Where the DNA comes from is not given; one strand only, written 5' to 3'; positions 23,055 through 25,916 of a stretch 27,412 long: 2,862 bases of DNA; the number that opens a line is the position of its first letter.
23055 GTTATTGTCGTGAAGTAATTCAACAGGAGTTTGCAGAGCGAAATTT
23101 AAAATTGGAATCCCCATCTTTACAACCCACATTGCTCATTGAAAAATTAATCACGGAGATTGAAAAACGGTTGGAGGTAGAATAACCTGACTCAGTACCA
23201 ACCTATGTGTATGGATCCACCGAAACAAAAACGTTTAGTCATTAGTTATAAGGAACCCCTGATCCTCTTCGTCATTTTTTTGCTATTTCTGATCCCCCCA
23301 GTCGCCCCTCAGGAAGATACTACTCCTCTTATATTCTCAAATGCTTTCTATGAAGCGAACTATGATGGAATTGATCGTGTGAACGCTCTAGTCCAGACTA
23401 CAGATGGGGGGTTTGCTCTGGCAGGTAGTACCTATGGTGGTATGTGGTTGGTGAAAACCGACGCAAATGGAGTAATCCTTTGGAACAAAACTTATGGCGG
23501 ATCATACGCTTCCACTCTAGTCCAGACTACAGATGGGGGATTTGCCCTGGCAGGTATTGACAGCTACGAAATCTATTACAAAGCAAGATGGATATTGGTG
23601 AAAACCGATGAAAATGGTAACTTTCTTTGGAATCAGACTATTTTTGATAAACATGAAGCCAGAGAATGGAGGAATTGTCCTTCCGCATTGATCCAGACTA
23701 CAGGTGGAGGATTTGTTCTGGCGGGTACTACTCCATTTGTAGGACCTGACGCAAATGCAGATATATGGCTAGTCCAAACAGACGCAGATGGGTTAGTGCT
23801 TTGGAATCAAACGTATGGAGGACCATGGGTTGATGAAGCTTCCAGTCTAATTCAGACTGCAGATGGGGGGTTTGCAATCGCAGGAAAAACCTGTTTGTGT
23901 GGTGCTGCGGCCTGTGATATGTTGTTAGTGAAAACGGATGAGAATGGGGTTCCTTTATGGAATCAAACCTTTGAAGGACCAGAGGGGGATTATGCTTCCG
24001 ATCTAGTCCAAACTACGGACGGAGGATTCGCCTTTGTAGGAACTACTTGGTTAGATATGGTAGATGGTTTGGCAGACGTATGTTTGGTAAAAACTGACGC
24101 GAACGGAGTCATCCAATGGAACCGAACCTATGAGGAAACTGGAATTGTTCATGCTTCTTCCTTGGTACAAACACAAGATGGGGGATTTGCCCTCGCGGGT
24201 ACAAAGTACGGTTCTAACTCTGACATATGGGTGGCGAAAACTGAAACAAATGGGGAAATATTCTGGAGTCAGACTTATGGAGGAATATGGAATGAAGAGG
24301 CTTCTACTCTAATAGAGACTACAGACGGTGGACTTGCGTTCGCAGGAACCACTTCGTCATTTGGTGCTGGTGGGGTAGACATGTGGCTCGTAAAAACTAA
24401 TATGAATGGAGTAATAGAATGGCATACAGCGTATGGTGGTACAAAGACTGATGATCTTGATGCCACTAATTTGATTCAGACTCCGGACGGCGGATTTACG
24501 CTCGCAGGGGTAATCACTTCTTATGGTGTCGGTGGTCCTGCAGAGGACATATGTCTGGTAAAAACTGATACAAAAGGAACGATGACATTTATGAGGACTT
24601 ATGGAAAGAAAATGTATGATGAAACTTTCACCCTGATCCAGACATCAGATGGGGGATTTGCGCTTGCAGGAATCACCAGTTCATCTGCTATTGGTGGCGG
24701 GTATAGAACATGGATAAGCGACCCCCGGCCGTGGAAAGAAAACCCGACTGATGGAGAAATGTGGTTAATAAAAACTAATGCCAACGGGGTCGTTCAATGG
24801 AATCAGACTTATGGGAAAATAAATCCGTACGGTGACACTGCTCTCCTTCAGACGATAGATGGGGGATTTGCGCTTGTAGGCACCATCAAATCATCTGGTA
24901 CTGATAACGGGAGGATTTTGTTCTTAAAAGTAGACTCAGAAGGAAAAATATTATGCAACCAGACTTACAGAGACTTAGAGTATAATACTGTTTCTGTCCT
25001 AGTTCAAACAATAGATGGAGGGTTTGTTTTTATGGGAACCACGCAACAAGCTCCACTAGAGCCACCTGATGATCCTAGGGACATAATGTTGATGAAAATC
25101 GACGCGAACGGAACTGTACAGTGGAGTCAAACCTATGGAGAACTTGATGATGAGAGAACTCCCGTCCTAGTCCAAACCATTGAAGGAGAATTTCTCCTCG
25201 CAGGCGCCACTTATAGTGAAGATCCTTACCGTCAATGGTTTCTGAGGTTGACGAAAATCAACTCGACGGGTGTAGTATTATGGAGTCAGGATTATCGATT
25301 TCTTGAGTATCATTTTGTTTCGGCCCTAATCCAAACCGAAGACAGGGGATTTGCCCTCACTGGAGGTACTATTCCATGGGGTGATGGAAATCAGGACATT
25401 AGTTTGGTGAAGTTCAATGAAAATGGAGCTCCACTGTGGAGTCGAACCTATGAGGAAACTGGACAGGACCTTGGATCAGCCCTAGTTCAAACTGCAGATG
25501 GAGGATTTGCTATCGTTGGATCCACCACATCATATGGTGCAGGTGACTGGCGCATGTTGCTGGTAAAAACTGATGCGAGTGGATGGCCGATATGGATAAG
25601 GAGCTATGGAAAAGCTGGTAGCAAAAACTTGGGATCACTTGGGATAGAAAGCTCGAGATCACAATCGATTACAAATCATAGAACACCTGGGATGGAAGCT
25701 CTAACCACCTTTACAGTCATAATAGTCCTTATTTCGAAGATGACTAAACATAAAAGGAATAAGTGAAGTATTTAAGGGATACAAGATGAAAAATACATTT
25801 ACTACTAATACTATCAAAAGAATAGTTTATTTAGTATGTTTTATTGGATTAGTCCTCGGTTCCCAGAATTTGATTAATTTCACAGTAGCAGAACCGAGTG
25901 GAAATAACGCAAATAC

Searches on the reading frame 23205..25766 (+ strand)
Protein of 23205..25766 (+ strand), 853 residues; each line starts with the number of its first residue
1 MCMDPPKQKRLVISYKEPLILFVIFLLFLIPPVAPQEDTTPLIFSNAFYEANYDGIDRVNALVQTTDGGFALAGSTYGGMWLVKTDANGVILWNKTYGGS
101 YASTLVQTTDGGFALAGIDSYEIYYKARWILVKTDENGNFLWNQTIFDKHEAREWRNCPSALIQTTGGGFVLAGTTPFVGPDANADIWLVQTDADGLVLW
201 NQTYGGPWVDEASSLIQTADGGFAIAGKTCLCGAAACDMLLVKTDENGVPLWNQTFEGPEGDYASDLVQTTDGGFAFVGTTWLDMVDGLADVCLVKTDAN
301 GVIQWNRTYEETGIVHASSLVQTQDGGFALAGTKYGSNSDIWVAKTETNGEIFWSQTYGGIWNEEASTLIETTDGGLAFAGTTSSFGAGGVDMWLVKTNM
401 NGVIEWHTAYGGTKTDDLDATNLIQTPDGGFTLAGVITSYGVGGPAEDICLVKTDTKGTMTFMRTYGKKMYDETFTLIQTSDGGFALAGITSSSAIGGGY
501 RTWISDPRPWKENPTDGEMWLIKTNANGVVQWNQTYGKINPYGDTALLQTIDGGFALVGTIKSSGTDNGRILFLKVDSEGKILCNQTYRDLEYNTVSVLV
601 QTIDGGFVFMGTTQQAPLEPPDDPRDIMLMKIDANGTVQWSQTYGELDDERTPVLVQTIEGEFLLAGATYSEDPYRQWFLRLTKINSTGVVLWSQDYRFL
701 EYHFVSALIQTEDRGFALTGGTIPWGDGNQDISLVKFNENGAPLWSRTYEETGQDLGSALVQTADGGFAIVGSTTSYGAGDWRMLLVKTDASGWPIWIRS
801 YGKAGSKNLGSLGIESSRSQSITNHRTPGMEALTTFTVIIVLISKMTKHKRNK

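Call 11: search_protein_families(library=pfam, proteins=[window:23205-25766:+], max_evalue=0.001)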
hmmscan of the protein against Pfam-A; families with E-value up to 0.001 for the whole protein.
window:23205-25766:+ (853 aa): 1 family
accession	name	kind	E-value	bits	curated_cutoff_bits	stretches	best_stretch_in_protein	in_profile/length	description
PF09837.15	DUF2064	-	0.00021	21.6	25.8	0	586-616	80-109/120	Uncharacterized protein conserved in bacteria (DUF2064)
